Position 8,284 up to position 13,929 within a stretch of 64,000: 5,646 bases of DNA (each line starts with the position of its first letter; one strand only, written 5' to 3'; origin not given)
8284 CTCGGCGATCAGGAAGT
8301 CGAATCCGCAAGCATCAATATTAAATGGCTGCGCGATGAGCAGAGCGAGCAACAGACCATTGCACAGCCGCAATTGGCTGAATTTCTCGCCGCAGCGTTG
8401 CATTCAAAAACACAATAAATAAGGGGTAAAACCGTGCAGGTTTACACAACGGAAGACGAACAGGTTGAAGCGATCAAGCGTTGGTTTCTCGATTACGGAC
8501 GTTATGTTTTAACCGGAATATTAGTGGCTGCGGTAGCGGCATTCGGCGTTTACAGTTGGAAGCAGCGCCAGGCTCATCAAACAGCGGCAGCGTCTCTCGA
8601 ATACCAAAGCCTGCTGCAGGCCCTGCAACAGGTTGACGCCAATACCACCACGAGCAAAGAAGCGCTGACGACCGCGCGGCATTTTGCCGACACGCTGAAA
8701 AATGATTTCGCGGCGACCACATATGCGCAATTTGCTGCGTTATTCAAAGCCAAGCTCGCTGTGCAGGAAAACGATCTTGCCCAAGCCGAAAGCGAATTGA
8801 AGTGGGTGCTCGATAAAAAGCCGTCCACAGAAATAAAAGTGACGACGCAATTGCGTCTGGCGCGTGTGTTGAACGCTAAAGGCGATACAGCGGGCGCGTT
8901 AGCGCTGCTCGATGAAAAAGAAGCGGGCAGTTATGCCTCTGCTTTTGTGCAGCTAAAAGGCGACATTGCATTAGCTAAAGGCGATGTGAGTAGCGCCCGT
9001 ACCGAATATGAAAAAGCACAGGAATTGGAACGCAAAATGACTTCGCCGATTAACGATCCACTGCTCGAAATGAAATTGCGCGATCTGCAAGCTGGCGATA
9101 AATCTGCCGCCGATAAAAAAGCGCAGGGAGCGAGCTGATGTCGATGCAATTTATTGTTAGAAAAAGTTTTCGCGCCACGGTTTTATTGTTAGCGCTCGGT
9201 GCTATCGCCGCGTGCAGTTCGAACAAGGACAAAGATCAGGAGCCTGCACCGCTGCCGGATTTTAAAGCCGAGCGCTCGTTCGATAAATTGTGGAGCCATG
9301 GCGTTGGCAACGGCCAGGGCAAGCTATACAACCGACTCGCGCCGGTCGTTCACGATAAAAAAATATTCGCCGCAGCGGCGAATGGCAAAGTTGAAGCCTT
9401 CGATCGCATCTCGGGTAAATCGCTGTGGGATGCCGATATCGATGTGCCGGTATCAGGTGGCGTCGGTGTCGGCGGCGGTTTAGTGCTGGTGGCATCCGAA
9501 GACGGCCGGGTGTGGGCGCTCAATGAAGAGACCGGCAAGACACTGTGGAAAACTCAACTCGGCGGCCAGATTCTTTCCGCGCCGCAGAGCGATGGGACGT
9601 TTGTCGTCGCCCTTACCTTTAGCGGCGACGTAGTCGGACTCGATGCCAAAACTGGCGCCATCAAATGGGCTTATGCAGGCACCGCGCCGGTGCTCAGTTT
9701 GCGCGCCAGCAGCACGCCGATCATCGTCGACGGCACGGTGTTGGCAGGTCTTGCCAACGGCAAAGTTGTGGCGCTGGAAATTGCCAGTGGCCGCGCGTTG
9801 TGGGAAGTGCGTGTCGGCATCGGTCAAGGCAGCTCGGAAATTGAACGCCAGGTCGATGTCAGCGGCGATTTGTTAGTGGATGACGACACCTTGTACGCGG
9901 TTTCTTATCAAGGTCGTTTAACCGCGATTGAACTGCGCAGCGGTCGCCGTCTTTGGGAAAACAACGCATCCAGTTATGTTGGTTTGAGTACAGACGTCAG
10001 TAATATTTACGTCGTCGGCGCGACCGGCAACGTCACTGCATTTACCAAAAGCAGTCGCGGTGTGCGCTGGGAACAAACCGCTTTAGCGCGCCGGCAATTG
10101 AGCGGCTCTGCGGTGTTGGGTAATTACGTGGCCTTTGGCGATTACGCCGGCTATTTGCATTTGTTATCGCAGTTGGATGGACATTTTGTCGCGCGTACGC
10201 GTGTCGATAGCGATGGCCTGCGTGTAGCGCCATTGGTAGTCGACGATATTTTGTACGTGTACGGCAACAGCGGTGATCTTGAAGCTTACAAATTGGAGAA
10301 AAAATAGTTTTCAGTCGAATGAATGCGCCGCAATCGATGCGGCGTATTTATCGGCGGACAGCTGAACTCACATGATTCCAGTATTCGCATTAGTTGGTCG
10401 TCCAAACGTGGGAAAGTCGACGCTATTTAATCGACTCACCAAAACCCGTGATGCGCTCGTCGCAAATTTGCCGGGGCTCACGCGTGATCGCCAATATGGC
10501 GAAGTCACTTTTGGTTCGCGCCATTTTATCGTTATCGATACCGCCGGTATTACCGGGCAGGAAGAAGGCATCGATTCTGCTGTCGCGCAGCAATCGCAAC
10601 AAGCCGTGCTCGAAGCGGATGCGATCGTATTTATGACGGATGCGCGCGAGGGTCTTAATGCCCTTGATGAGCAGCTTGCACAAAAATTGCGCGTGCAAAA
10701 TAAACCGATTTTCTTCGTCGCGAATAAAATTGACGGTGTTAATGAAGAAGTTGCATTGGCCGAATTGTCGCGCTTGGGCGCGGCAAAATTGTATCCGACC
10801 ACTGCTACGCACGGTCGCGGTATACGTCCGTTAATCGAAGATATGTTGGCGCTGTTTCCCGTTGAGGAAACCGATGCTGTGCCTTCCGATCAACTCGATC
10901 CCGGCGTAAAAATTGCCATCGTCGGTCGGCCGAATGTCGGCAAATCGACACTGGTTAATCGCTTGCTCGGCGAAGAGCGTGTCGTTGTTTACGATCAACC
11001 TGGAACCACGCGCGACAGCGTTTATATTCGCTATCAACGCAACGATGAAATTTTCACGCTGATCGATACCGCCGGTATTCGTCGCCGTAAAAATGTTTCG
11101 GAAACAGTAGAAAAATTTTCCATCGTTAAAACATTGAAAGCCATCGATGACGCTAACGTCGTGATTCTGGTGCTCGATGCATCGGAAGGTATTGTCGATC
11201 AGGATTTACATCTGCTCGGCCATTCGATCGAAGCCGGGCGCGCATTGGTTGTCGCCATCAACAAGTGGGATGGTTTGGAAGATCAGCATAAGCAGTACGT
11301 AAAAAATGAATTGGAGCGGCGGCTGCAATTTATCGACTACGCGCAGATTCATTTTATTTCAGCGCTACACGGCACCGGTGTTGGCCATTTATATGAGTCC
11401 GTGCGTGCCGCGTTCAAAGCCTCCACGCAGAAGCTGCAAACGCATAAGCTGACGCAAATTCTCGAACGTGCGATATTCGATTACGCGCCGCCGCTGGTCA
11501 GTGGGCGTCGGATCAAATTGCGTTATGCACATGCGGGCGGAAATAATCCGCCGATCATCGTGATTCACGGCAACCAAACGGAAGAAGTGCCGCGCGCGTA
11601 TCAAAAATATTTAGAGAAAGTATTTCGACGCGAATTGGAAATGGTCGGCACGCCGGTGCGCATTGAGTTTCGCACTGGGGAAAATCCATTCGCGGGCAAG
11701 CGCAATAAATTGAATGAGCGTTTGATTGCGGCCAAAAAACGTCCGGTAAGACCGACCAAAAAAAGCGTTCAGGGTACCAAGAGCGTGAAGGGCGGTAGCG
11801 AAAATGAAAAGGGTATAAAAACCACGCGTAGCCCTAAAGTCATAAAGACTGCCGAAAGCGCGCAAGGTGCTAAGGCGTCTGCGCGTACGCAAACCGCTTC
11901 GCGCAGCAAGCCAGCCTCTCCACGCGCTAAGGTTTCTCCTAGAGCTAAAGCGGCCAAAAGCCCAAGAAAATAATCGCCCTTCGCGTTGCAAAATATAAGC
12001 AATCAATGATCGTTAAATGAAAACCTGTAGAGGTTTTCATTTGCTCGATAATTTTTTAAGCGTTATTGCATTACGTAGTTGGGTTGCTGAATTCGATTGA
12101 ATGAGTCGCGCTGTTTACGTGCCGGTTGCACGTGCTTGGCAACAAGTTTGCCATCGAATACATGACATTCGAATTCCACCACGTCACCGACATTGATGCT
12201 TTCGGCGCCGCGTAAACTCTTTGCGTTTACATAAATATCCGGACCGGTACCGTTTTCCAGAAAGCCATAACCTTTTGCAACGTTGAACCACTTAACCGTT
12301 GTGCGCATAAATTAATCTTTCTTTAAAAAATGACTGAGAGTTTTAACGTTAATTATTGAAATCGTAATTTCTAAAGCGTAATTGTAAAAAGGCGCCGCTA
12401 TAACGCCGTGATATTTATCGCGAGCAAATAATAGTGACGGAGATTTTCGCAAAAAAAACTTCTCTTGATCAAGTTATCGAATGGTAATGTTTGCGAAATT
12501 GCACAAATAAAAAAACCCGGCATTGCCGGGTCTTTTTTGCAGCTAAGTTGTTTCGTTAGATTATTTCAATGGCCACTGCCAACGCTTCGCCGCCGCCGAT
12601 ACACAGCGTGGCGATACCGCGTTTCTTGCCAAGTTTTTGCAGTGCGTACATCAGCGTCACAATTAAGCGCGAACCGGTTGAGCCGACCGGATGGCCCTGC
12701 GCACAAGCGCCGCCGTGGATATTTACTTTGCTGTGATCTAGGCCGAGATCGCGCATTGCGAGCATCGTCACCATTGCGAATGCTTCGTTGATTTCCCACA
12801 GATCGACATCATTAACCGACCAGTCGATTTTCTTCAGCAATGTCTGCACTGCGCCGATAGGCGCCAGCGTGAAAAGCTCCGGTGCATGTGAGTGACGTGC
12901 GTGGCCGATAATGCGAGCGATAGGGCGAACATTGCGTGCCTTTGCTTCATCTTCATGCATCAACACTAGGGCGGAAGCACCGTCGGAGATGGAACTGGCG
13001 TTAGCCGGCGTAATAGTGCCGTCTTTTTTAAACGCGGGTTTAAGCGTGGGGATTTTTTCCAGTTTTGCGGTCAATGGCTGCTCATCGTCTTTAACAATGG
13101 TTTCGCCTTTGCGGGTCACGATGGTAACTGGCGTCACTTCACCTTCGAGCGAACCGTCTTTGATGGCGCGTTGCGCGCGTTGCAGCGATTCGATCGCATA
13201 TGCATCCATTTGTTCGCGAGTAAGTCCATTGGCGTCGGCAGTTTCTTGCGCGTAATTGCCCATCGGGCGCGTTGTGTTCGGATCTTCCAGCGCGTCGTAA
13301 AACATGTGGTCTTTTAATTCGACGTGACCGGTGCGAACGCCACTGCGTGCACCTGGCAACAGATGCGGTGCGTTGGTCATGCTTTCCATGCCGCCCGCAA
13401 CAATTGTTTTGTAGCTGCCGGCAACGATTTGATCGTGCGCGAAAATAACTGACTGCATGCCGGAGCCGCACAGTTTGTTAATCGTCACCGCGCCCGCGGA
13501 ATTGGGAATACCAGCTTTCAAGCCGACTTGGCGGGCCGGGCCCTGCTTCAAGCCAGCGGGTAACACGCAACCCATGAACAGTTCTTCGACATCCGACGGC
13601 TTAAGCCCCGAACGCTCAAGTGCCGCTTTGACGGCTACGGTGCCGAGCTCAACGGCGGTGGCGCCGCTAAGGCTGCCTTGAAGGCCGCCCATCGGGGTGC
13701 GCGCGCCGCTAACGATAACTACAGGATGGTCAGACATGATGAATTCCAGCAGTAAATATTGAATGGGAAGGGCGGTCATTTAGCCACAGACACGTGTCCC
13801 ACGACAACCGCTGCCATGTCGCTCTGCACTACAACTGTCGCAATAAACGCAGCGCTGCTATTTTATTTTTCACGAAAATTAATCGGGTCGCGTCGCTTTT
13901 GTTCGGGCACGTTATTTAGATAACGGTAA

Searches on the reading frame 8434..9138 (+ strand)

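Call 44: search_protein_families(library=pfam, proteins=[window:8434-9138:+], max_evalue=0.00001)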
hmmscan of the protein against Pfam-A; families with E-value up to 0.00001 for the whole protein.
window:8434-9138:+ (234 aa): 1 family
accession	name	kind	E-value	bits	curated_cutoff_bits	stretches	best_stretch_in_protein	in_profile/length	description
PF09976.15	TPR_21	-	2.3e-47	161.7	25.5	1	15-219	1-192/193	Tetratricopeptide repeat-like domain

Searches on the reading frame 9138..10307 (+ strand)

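Call 44: search_protein_families(library=pfam, proteins=[window:9138-10307:+], max_evalue=0.00001)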
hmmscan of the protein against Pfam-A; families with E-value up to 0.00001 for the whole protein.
window:9138-10307:+ (389 aa): 4 families
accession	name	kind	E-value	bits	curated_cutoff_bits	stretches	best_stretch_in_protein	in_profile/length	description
PF13360.13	PQQ_2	-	1.9e-56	191.8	27.6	1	82-313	2-233/233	Outer membrane protein assembly factor BamB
PF13570.13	Beta-prop_ACSF4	-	2.6e-27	96.5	133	1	73-227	61-213/329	Beta-alanine-activating enzyme, beta-propeller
PF01011.28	PQQ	-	7.7e-16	58.3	26.7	0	189-229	48-88/595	Glucose/ethanol/alcohol dehydrogenase, beta-propeller domain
PF25293.1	Beta-prop_EMC1_N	-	7.8e-06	26.2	34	0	116-224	34-145/219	EMC1 N-terminal beta-propeller domain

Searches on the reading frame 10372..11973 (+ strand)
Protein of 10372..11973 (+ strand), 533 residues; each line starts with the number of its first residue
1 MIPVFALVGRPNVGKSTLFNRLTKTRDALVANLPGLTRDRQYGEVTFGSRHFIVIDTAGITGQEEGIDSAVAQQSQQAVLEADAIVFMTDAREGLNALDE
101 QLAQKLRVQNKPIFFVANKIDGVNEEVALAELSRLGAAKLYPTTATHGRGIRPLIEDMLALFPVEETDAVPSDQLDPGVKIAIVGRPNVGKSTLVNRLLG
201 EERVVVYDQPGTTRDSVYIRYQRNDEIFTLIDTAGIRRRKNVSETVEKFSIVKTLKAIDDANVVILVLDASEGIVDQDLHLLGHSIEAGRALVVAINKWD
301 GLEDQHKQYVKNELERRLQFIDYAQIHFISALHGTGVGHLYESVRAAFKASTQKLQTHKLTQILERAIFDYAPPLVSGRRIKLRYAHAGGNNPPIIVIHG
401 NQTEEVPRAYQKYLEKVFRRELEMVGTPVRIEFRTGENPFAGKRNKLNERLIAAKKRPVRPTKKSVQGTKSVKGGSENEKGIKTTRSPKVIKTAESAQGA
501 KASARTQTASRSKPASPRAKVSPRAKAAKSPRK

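Call 45: search_protein_families(library=pfam, proteins=[window:10372-11973:+], max_evalue=0.00001)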
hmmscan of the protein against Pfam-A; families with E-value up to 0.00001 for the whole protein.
window:10372-11973:+ (533 aa): 13 families
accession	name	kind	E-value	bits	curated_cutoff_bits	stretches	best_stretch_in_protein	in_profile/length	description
PF01926.29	MMR_HSR1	-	2.3e-58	195.6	21.9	2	5-119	2-113/113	50S ribosome-binding GTPase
PF02421.24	FeoB_N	-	7.7e-35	120.2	27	2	180-342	2-154/156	Ferrous iron transport protein B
PF14714.11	KH_dom-like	-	6.5e-27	94.1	27.3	1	354-434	1-81/81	KH-domain-like of EngA bacterial GTPase enzymes, C-terminal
PF00009.33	GTP_EFTU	-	4.2e-22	79.1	26.5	1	179-346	4-184/188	Elongation factor Tu GTP binding domain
PF00350.29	Dynamin_N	-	2.8e-14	53.9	27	0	181-226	1-45/168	Dynamin family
PF03193.22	RsgA_GTPase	-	3.5e-09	37.1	30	0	181-237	109-169/174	RsgA GTPase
PF04548.22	AIG1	-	3.9e-09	36.6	27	0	180-280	2-102/212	AIG1 family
PF08477.19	Roc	-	1.9e-08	35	27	0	180-242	1-72/119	Ras of Complex, Roc, domain of DAPkinase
PF13401.12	AAA_22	-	4.8e-08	33.8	27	0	5-135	8-107/130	AAA domain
PF00071.28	Ras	-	6e-08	32.9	21.6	0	6-128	3-123/162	Ras family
PF09439.16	SRPRB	-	1.5e-06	28.1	25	0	181-322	6-142/178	Signal recognition particle receptor beta subunit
PF10662.15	PduV-EutP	-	1.7e-06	28.3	21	0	7-156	6-139/143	Ethanolamine utilisation - propanediol utilisation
PF00005.33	ABC_tran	-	5.9e-06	27.4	25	0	174-209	7-38/137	ABC transporter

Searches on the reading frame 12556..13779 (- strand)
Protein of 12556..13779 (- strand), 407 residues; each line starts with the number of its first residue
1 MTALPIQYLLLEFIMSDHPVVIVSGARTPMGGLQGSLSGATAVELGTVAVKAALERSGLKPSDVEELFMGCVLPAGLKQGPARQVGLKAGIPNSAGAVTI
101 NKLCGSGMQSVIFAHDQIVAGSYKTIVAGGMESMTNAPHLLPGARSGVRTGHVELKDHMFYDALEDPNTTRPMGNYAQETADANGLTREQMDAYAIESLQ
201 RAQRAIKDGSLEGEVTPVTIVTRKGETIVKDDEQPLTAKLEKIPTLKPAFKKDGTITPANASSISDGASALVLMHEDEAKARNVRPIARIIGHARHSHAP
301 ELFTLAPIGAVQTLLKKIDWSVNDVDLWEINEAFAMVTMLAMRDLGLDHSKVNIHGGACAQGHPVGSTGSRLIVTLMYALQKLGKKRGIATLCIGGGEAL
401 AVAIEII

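Call 45: search_protein_families(library=pfam, proteins=[window:12556-13779:-], max_evalue=0.00001)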
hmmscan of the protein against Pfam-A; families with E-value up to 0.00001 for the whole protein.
window:12556-13779:- (407 aa): 2 families
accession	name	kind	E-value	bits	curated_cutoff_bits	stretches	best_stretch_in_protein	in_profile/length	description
PF00108.29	Thiolase_N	-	4.2e-82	275.9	26.4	1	20-277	1-260/260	Thiolase, N-terminal domain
PF02803.24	Thiolase_C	-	2e-40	137.7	27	1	285-405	2-122/123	Thiolase, C-terminal domain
